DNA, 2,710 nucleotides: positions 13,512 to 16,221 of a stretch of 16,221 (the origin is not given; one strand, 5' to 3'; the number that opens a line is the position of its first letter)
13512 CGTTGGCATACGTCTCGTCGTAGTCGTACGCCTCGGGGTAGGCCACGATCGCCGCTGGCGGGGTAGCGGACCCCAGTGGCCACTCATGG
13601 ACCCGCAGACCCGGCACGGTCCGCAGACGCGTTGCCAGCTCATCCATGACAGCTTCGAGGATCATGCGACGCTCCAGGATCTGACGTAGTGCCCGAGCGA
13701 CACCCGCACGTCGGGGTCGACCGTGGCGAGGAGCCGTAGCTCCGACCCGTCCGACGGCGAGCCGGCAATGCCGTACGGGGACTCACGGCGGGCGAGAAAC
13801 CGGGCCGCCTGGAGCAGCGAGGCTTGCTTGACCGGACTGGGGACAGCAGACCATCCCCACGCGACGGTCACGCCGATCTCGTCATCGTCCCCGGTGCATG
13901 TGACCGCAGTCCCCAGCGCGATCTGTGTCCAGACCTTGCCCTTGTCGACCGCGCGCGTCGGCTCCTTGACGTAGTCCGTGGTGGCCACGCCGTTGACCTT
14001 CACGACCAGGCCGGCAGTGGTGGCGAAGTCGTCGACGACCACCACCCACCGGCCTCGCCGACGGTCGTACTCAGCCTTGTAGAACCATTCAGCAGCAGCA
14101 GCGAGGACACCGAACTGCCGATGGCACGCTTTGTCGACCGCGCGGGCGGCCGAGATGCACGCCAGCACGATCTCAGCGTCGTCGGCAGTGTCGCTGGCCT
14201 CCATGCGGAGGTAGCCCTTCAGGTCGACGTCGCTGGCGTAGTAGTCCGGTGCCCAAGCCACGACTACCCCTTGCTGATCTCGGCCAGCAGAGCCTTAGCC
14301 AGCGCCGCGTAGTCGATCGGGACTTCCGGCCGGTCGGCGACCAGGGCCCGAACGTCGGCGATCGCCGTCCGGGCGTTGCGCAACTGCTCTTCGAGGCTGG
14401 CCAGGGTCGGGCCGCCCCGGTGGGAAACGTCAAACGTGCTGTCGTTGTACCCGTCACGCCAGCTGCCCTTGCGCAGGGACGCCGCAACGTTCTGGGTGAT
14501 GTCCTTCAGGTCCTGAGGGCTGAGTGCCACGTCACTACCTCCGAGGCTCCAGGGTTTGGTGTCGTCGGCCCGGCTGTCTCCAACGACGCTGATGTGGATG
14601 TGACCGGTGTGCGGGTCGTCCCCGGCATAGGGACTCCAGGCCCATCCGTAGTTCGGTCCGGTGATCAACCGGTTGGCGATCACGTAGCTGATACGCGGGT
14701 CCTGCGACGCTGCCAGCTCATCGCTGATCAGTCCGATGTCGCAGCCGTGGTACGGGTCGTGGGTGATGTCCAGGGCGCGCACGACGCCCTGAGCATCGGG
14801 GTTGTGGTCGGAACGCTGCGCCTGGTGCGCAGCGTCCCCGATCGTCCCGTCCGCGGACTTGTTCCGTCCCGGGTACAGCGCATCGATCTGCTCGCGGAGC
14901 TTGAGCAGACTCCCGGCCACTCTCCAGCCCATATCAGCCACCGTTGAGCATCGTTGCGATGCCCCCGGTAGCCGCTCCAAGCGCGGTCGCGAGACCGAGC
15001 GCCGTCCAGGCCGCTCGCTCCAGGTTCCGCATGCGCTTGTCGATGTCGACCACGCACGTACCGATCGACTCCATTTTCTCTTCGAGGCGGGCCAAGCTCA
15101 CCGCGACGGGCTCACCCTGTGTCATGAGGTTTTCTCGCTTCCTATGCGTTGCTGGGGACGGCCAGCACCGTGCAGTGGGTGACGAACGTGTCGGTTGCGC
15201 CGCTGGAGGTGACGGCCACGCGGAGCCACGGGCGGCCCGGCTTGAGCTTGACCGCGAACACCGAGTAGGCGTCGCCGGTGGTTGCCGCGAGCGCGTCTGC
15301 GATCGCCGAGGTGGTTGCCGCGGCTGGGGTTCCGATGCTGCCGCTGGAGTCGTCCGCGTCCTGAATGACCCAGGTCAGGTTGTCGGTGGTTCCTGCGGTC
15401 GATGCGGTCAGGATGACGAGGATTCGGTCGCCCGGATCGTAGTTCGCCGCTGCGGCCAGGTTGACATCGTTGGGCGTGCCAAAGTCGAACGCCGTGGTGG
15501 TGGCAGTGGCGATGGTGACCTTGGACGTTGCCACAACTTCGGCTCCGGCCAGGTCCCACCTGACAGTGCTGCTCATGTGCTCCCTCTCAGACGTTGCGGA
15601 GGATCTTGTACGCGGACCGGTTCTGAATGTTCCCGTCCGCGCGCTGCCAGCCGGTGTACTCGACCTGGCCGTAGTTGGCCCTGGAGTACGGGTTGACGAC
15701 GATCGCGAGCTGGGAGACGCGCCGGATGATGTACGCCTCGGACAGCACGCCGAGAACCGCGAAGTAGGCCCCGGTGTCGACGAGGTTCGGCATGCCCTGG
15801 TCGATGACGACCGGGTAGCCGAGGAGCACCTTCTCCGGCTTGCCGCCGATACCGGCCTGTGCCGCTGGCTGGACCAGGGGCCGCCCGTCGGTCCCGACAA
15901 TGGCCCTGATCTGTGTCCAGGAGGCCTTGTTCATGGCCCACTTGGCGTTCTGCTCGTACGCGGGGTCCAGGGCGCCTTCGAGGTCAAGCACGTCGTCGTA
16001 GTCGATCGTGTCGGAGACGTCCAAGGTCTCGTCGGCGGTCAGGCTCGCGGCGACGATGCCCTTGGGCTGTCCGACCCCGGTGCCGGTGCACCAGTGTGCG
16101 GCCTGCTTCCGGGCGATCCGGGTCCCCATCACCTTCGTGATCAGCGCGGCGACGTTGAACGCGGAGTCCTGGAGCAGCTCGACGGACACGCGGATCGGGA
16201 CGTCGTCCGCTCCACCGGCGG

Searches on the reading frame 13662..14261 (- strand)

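Call 12: search_protein_families(library=phrogs, proteins=[window:13662-14261:-], max_evalue=0.001)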
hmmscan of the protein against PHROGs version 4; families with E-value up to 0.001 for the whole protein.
window:13662-14261:- (199 aa): 2 families
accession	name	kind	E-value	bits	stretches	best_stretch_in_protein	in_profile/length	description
phrog_442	-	connector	6.1e-08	33.3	1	8-198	87-266/270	head-tail adaptor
phrog_5938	-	connector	0.00044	21.5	0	138-166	51-79/111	head-tail connector protein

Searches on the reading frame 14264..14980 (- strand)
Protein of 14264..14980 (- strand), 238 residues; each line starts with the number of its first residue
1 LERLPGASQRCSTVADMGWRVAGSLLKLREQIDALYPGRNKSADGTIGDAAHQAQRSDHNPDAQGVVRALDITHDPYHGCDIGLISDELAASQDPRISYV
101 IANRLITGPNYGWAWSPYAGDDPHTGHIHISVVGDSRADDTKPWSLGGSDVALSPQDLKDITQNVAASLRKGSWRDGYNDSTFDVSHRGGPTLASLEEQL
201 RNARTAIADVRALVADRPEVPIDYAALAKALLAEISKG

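Call 12: search_protein_families(library=phrogs, proteins=[window:14264-14980:-], max_evalue=0.001)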
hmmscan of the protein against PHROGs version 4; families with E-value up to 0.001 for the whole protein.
window:14264-14980:- (238 aa): 1 family
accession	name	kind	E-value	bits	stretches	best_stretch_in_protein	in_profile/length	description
phrog_32486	-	unknown function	2.4e-14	54.4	1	29-148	18-132/170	-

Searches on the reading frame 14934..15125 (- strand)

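Call 12: search_protein_families(library=phrogs, proteins=[window:14934-15125:-], max_evalue=0.001)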
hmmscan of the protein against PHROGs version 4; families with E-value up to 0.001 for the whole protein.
window:14934-15125:- (63 aa): 1 family
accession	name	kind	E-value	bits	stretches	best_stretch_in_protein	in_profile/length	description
phrog_5225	-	unknown function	0.00076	20.8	0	12-59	38-85/92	-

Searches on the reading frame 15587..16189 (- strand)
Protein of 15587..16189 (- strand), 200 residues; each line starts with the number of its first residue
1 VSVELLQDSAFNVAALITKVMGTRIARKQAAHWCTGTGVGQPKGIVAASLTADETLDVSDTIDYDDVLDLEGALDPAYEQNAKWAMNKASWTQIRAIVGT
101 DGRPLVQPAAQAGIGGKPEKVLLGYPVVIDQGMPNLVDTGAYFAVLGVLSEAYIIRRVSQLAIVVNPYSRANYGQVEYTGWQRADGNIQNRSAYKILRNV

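Call 12: search_protein_families(library=phrogs, proteins=[window:15587-16189:-], max_evalue=0.001)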
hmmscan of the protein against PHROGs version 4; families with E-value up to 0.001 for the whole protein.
window:15587-16189:- (200 aa): 4 families
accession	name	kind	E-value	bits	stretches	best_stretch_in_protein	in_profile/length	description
phrog_10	-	head and packaging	5.2e-37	129.2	1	2-197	447-633/752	major head protein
phrog_15928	-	head and packaging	1.9e-24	87.7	1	5-199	1-179/185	major head protein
phrog_617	-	head and packaging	1.4e-12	48.3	1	2-199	430-623/626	major head protein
phrog_2263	-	head and packaging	6.1e-07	29.7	1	1-161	356-508/551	major head protein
